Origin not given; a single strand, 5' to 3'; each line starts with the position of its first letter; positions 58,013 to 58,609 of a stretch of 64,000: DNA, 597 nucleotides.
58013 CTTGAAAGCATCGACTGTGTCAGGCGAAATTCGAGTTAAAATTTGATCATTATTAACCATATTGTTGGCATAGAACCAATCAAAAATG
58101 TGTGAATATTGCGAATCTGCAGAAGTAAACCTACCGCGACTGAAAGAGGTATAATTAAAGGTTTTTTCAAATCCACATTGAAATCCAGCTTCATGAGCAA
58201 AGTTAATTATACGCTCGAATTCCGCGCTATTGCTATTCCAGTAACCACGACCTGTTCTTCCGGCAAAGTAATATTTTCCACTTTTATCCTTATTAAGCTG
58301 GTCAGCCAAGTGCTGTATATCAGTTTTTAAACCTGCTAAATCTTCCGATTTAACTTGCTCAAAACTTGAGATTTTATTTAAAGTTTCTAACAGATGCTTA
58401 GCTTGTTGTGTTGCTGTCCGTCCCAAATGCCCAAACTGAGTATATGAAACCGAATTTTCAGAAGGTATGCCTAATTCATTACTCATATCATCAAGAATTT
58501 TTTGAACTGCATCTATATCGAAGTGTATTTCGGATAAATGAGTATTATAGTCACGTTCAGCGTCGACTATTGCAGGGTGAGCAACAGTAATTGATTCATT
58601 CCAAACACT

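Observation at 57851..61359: Operon of two paralogous large proteins carrying a Nif11-type double-glycine leader normally found on short RiPP/bacteriocin precursors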

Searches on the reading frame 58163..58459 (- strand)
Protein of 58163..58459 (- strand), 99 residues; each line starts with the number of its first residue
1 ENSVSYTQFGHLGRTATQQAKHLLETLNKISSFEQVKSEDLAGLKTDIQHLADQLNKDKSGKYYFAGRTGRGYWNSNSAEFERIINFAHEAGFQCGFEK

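Call 48: find_homologous_proteins(query=A3, max_evalue=0.001)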
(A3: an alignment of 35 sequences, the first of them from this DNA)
Query A3 (35 sequences): 297 candidates shared short words with the query, none scored E <= 0.001.

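Call 49: search_solved_structures(query=A3, max_evalue=1)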
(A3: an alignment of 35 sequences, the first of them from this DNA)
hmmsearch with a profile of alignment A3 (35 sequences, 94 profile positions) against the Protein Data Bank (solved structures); distinct sequences matched with E-value up to 1: 5.
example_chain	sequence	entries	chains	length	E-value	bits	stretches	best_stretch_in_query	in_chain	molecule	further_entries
8a3k_UNK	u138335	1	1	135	0.0037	21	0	14-58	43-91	sc-apCC-4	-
6egc_A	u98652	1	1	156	0.04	17.7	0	18-91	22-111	SC_2L4HC2_23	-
9r1n_A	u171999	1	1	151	0.064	17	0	15-58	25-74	sc-apCC-4-DPH-2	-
6pfp_A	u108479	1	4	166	0.28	15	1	4-88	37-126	Myosin-7 fused to GP7 and EB1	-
9r1j_A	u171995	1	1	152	0.81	13.5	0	14-74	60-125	sc-apCC-4-NR-1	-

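Call 58: predict_structure(alignment_id=A3)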
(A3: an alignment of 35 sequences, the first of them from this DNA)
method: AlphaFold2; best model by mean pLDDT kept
length: 99 residues; sequences in the alignment: 35
mean_pLDDT: 91.3   pTM: 0.84
mean pLDDT of the five models: 91.3, 90.0, 89.7, 89.0, 86.7
residues with pLDDT >= 90: 76; 70-90: 16; 50-70: 7; < 50: 0
segments of 3 or more residues with pLDDT < 50: none
pLDDT, mean of each block of 10 residues (from residue 1): 89 88 96 97 97 94 84 75 97 96
secondary structure, 60 per line:
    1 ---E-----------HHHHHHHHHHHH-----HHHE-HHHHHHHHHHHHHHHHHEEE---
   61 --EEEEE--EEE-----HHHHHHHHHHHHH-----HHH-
elements in order: H16-27 H38-54 E55-57 E63-67 E70-72 H78-90

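Call 61: fold_search(model_id=the predicted structure, library=pdb)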
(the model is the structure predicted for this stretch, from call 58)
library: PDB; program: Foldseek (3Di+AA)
matches with E <= 10: 237; with E <= 0.001: 0
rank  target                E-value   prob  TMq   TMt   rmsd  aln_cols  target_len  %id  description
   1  3c1d_B                3.5e-01  0.23  0.26  0.18   8.6        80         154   16  X-ray crystal structure of RecX (released 2008-07-15)
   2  4wsa_A                5.4e-01  0.06  0.19  0.05  12.5        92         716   17  Crystal structure of Influenza B polymerase bound to the vRNA promoter (FluB1 form) (released 2014-11-19)
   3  9jpj_J                6.9e-01  0.06  0.21  0.12  18.0       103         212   10  Crystal structure of DhdR in complex with DNA (released 2024-11-06)
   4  2iqc                  8.4e-01  0.08  0.23  0.17   8.1        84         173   13  Crystal structure of Human FancF Protein that Functions in the Assembly of a DNA Damage Signaling Complex (released 2006-11-07)
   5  8rn9_A                8.9e-01  0.04  0.19  0.04  12.7       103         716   18  Influenza B polymerase, replicase (from "Influenza B polymerase apo-trimer" | Local refinement) (released 2024-09-11)
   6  2rgr_A                1.1e+00  0.06  0.20  0.05  12.5        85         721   13  Topoisomerase IIA bound to G-segment DNA (released 2007-12-25)
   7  4awg_B                1.5e+00  0.04  0.20  0.12  12.5        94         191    7  Influenza strain pH1N1 2009 polymerase subunit PA endonuclease in complex with diketo compound 3 (released 2012-08-22)
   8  6qct_A                1.7e+00  0.03  0.19  0.04  13.0       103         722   16  Influenza B polymerase elongation complex (released 2019-06-05)
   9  4avg_B                1.8e+00  0.04  0.21  0.12  12.6        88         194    6  Influenza strain pH1N1 2009 polymerase subunit PA endonuclease in complex with diketo compound 2 (released 2012-08-22)
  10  7n98                  1.8e+00  0.03  0.16  0.05  16.9        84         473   13  Cryo-EM structure of MFSD2A (released 2021-08-04)
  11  8xj8_B                1.8e+00  0.02  0.17  0.06  17.0       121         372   13  The Cryo-EM structure of MPXV E5 C-terminal in complex with DNA (released 2024-05-01)
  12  4g2a                  1.9e+00  0.08  0.31  0.13   9.3        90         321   13  Crystal structure of a putative nutrient binding protein (lpg2210) from Legionella pneumophila subsp. pneumophila str. P (released 2012-08-29)
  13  9im2_C                1.9e+00  0.02  0.17  0.04  17.2       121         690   13  The Cryo-EM structure of MPXV E5 in complex with ssDNA in intermediate state 3 (released 2025-06-18)
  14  4rz3_A                2.0e+00  0.05  0.19  0.10   8.3        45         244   20  Crystal structure of the MinD-like ATPase FlhG (released 2015-03-04)
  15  5msg_A                2.0e+00  0.03  0.19  0.05  12.6        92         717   17  Influenza B polymerase bound to vRNA promoter and capped RNA primer (released 2017-02-08)
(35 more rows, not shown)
